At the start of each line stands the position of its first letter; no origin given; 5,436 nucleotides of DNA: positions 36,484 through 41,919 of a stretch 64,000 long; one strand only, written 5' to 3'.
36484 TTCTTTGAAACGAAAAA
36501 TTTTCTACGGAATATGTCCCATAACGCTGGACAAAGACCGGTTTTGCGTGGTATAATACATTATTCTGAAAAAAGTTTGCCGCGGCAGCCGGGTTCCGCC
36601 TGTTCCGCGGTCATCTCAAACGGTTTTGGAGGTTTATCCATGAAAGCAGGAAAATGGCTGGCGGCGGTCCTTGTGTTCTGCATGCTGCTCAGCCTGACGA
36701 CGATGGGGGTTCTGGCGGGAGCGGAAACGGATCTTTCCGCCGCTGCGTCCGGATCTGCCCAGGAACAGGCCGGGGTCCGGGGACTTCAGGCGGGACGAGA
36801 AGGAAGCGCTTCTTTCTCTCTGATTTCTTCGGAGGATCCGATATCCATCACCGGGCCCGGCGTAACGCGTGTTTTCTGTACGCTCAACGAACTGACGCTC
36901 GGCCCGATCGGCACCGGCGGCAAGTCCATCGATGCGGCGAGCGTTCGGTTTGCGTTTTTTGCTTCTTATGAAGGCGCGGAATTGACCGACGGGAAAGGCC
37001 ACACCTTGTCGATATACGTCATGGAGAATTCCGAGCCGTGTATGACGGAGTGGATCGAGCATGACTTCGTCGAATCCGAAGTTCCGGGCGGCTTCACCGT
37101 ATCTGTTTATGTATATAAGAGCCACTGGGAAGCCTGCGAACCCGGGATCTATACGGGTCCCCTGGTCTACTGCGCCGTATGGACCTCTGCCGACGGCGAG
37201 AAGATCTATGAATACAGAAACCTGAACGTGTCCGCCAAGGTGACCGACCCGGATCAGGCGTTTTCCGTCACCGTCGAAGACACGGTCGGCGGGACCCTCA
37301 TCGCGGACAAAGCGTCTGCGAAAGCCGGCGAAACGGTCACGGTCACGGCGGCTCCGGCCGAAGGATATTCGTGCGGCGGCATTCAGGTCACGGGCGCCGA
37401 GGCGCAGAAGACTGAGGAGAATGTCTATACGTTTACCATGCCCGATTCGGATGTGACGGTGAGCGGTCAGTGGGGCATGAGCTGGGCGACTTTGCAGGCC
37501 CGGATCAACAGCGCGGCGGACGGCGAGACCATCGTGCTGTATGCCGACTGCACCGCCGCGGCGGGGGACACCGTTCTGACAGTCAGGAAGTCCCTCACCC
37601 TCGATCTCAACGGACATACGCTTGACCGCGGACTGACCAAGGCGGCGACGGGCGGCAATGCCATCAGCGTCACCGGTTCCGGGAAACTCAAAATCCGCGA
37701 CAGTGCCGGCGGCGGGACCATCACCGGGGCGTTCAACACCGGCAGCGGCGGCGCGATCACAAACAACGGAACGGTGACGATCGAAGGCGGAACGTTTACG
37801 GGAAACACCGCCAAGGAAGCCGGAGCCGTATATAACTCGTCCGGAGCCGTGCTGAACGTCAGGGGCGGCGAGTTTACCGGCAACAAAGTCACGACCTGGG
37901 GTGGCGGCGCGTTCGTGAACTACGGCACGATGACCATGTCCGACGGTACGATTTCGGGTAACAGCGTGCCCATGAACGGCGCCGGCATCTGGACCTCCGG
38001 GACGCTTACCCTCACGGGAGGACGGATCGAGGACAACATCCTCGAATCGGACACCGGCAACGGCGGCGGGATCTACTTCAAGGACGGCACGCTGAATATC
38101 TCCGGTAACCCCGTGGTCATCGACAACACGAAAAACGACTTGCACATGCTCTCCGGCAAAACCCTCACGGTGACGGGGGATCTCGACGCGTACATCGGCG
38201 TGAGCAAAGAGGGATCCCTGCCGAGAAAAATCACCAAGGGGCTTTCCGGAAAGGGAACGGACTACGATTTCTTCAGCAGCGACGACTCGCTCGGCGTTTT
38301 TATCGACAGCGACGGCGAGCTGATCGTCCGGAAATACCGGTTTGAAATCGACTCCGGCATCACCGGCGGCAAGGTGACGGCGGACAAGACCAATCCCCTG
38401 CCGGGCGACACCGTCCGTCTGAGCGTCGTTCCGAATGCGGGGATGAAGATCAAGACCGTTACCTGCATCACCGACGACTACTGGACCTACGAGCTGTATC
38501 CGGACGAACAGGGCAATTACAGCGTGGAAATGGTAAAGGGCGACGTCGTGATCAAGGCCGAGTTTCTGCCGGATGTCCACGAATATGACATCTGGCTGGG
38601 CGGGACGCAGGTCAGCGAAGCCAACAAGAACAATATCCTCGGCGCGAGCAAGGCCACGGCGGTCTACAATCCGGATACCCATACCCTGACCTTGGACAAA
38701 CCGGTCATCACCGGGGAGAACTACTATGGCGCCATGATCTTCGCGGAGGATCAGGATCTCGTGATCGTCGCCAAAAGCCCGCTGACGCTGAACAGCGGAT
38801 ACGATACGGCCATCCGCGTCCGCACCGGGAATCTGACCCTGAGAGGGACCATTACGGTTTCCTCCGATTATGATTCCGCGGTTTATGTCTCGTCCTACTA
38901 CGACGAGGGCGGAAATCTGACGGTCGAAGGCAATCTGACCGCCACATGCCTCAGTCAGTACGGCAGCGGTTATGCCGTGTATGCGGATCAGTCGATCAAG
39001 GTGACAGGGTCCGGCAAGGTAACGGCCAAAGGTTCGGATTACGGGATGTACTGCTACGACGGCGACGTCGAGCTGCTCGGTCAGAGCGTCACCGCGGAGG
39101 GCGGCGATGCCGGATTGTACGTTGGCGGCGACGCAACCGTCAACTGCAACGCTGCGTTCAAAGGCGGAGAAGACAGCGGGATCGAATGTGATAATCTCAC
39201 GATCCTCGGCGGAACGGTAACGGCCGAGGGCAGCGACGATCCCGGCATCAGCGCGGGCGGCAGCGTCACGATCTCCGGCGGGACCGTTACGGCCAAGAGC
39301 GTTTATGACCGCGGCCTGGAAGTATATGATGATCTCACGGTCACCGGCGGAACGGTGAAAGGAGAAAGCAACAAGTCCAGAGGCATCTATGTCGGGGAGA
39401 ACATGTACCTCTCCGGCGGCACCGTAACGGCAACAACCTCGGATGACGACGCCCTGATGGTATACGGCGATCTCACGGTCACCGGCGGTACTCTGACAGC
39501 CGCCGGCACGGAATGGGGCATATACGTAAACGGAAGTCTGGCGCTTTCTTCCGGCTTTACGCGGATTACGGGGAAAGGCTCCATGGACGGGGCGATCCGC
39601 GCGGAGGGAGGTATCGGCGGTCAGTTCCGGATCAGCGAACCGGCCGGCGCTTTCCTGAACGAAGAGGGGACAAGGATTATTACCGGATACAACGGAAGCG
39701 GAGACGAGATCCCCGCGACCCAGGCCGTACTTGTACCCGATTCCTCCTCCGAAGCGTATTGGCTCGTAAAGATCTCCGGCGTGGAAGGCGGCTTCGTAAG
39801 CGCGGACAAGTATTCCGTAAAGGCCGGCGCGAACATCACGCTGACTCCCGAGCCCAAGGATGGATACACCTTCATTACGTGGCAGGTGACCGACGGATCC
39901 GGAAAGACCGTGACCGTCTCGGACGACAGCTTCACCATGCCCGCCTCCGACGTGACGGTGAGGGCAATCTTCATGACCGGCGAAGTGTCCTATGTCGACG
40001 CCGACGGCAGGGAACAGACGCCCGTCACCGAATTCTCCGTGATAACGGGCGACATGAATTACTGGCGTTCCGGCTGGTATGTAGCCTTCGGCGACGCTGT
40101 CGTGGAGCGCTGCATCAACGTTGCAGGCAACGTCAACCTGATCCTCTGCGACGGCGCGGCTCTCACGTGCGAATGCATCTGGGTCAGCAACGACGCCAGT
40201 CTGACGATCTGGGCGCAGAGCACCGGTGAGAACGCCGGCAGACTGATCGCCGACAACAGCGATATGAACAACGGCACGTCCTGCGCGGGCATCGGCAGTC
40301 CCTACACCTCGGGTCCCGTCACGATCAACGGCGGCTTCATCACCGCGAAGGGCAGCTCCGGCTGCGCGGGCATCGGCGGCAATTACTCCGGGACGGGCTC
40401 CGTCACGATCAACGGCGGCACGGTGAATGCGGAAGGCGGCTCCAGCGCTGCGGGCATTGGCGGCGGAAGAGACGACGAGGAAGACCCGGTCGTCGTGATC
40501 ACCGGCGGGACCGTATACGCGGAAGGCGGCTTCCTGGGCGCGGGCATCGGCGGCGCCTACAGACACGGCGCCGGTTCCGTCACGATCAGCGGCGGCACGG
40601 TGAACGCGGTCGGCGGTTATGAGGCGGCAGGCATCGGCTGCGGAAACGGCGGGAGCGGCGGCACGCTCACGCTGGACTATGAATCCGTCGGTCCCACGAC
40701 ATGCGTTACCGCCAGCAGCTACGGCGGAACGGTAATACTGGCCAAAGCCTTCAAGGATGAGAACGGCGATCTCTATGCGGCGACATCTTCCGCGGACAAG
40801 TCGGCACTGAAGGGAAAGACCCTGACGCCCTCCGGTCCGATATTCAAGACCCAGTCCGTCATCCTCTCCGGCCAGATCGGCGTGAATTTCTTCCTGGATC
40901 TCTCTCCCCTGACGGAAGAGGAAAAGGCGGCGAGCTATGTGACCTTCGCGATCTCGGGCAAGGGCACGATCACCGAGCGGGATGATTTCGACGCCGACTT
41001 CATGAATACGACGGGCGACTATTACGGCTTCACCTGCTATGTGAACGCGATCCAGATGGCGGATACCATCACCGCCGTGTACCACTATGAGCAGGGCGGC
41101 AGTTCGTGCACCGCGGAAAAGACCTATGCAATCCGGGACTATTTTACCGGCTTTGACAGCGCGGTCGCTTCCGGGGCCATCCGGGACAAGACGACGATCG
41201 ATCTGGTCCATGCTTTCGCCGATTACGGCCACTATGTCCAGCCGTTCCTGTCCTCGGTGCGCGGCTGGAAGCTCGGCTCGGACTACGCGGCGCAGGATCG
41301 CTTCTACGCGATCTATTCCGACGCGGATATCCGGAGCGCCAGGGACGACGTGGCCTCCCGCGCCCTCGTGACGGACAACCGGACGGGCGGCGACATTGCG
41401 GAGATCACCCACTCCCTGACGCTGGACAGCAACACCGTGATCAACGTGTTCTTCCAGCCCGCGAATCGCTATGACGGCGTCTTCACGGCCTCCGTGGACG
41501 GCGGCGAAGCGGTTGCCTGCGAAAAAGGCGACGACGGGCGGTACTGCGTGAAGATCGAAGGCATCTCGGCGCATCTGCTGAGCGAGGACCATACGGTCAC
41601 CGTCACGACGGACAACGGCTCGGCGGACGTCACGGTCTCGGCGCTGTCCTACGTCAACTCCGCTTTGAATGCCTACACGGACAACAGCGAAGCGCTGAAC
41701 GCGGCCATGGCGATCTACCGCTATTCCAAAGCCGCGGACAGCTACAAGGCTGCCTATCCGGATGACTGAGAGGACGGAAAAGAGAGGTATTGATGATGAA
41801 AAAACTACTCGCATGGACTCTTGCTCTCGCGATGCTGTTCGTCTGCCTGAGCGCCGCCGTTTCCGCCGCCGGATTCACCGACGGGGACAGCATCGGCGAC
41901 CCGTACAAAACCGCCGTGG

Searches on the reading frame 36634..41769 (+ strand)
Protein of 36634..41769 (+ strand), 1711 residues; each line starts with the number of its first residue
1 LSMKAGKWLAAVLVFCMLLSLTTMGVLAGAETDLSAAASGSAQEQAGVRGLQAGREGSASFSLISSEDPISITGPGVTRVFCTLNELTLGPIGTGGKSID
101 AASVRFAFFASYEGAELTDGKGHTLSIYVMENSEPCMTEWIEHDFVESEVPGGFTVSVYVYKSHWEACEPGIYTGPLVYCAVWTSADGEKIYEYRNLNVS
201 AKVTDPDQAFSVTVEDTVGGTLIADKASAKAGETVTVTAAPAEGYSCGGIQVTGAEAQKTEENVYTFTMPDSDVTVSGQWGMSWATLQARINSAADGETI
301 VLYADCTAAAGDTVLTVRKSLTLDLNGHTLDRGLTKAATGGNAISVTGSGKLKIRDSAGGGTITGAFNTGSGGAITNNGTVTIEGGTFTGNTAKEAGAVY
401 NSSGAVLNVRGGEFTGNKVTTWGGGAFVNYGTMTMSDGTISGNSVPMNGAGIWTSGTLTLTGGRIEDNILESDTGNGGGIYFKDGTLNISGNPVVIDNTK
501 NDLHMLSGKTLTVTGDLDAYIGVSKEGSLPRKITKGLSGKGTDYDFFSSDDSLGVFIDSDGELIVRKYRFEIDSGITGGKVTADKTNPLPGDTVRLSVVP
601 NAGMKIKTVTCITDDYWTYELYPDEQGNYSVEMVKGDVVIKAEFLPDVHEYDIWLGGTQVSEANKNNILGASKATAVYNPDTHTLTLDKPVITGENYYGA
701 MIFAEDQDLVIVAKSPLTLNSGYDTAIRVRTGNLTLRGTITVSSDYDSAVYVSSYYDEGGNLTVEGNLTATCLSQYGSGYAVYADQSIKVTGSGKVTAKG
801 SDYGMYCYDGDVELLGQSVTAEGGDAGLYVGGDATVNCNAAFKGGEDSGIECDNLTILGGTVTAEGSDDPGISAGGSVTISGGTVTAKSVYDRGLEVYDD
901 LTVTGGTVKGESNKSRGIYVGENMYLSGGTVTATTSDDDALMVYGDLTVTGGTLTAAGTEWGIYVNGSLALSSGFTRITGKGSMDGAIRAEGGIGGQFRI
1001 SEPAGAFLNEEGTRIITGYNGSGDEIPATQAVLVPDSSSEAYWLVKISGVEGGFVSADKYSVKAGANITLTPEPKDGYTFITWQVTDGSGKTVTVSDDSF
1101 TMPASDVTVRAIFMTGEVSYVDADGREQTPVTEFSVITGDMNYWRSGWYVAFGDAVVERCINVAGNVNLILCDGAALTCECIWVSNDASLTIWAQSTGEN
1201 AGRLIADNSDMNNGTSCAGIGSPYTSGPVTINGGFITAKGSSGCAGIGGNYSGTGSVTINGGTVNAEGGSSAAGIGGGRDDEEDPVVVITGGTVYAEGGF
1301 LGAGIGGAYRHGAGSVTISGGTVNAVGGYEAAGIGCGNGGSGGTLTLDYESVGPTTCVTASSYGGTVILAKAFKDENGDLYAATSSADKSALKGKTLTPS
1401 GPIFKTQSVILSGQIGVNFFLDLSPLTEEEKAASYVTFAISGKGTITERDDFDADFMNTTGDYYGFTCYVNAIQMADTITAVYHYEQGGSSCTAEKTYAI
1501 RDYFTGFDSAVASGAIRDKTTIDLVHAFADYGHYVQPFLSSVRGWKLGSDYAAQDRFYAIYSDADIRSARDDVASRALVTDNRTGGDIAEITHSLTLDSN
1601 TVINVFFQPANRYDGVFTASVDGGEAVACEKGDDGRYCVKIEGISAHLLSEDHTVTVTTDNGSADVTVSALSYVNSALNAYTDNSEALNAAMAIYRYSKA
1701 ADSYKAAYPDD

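Call 7: search_protein_families(library=pfam, proteins=[window:36634-41769:+], max_evalue=1)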
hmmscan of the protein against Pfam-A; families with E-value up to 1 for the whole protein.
window:36634-41769:+ (1711 aa): 4 families
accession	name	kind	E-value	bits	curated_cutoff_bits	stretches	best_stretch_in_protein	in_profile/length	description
PF18998.6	Flg_new_2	-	3.2e-22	78.7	23.6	3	1045-1114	3-70/73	Divergent InlB B-repeat domain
PF18889.6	Beta_helix_3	-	2.1e-10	41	27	6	1316-1338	1-20/20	Beta helix repeat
PF09479.16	Flg_new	-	0.00063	20.3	27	1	1057-1111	12-64/65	Listeria-Bacteroides repeat domain (List_Bact_rpt)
PF07523.18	Big_3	-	0.27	12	21.2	0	918-957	8-48/68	Bacterial Ig-like domain (group 3)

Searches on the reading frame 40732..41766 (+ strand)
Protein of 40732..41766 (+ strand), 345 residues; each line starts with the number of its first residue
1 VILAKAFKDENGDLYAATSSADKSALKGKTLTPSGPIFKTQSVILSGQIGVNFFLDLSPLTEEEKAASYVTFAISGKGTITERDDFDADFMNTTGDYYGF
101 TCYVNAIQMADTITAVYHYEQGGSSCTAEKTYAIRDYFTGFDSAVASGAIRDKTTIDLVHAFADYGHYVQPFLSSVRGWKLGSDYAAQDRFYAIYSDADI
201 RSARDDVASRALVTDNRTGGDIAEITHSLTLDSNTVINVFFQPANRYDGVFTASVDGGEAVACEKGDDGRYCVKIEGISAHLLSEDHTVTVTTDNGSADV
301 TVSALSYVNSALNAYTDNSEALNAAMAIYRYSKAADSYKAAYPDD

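Call 62: search_solved_structures(query=window:40732-41766:+, max_evalue=1)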
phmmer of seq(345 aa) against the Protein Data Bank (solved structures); distinct sequences matched with E-value up to 1: 1.
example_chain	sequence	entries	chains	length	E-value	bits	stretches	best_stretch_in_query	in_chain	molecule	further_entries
3l2h_A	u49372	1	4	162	0.98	11.7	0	70-110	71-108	Putative sugar phosphate isomerase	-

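Call 77: find_homologous_proteins(query=window:40780-41766:+, max_evalue=0.00001)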
Query window:40780-41766:+ (329 aa): 79 proteins with E <= 0.00001 among 2177 candidates.
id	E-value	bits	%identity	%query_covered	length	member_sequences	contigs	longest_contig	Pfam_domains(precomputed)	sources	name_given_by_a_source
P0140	2.5e-108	380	58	94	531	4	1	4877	-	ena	-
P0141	1.4e-92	328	54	94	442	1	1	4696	PF05738.20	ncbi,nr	ncbi:MAG: Cna B-type domain-containing protein, partial [Clostridiales bacterium]|nr:Cna B-type doma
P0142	9.8e-83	296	51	95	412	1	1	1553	-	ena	-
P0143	1.4e-79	286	51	93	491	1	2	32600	-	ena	-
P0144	6.5e-78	280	49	92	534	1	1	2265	-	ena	-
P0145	1.8e-77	279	49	94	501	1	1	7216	-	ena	-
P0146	2.3e-77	278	47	99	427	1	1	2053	PF09479.17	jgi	jgi:hypothetical protein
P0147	1.4e-75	272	49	97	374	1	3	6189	-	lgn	-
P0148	1.5e-74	269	48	87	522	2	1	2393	-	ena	-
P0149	5.7e-74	267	46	93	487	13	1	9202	PF00963.25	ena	-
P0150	5.3e-73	264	49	85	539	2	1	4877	-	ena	-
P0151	5.9e-71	257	47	93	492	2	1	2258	-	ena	-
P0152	4.4e-68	248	46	91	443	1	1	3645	-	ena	-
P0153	1.4e-67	246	45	92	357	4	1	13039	-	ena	-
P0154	8.4e-67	244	46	86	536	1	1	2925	PF18998.7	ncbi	-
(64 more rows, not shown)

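Call 86: predict_structure(alignment_id=A3)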
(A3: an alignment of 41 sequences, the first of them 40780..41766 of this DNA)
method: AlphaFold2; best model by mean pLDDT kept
length: 329 residues; sequences in the alignment: 41
mean_pLDDT: 92.2   pTM: 0.87
mean pLDDT of the five models: 92.2, 91.9, 91.7, 91.2, 91.2
residues with pLDDT >= 90: 286; 70-90: 24; 50-70: 5; < 50: 14
segments of 3 or more residues with pLDDT < 50: 1-14
pLDDT, mean of each block of 10 residues (from residue 1): 32 64 91 92 97 96 86 97 95 96 96 96 96 97 97 96 96 97 98 98 97 90 96 95 91 95 92 98 98 97 97 96 89
secondary structure, 60 per line:
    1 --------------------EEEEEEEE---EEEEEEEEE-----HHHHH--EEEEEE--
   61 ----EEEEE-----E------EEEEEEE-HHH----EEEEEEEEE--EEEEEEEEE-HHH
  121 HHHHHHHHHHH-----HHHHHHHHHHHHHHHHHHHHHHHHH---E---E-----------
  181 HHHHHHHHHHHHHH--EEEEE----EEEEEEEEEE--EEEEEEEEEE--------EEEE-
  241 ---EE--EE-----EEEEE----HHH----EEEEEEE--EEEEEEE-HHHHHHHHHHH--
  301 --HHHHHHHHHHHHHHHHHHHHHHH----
elements in order: E21-28 E32-40 H46-50 E53-58 E65-69 E82-88 E97-105 E108-116 H118-131 H137-161 H181-194 E197-201 E206-215 E218-227 E236-239 E255-259 E271-277 E280-286 H288-298 H303-325

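Call 92: fold_search(model_id=the predicted structure, library=pdb)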
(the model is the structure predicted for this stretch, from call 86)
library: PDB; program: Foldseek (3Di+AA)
matches with E <= 10: 1623; with E <= 0.001: 9
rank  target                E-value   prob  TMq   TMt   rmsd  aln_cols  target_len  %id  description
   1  8p6h_L                1.9e-04  0.98  0.19  0.26  17.7       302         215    6  Bovine naive ultralong antibody AbBLV5B8* collected at 100K (released 2024-07-10)
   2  8cif_L                2.4e-04  0.97  0.18  0.25  18.3       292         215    6  Bovine naive ultralong antibody AbD08 collected at 293K (released 2023-05-24)
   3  4k3d_L                4.3e-04  0.96  0.18  0.25  18.5       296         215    6  Crystal structure of bovine antibody BLV1H12 with ultralong CDR H3 (released 2013-06-19)
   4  4lmh_A                5.7e-04  0.77  0.19  0.10  22.6       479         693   10  Crystal structure of the outer membrane decaheme cytochrome OmcA (released 2014-04-16)
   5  4zfo_H                7.8e-04  0.98  0.21  0.29  17.3       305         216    8  J22.9-xi: chimeric mouse/human antibody against human BCMA (CD269) (released 2015-05-20)
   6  8eqa_B                7.8e-04  0.94  0.18  0.25  17.7       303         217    6  Crystal structure of human anti-N1 neuraminidase 2H08 Fab (released 2023-08-09)
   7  6phf_B                8.7e-04  0.93  0.18  0.26  18.0       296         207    6  Pfs25 in complex with the human transmission blocking antibody 2587 (released 2019-10-02)
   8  6vjn_H                9.7e-04  0.97  0.19  0.27  17.6       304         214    8  Structure of NHP D11A.B5Fab in complex with 16055 V2b peptide (released 2021-01-20)
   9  9hv1_L                9.7e-04  0.92  0.17  0.25  17.8       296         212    7  Crystal structure of tri-specific FMDV mAb-17 Fab (released 2026-01-14)
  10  6mns_H                1.1e-03  0.96  0.20  0.28  18.1       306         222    7  Rhesus macaque anti-HIV V3 antibody DH753 with gp120 V3 ZAM18 peptide (released 2019-07-24)
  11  9cq7_G                1.2e-03  0.94  0.19  0.26  18.7       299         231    8  G115 TCR extracellular domain bound to Fab 1 (released 2025-01-15)
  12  6zjg_LLL              1.3e-03  0.84  0.17  0.23  17.7       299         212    7  Crystal structure of ACPA E4 in complex with CII-C-48-CIT (released 2021-07-07)
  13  6mnr_H                1.4e-03  0.96  0.20  0.28  17.9       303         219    6  Rhesus macaque anti-HIV V3 antibody DH753 with gp120 V3 ZAM18 peptide (released 2019-07-24)
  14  6qbc_L                1.4e-03  0.90  0.17  0.25  17.4       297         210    7  structure of anti-Mcl1 Fab (released 2019-11-06)
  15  4lmh_C                1.5e-03  0.69  0.20  0.11  23.7       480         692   11  Crystal structure of the outer membrane decaheme cytochrome OmcA (released 2014-04-16)
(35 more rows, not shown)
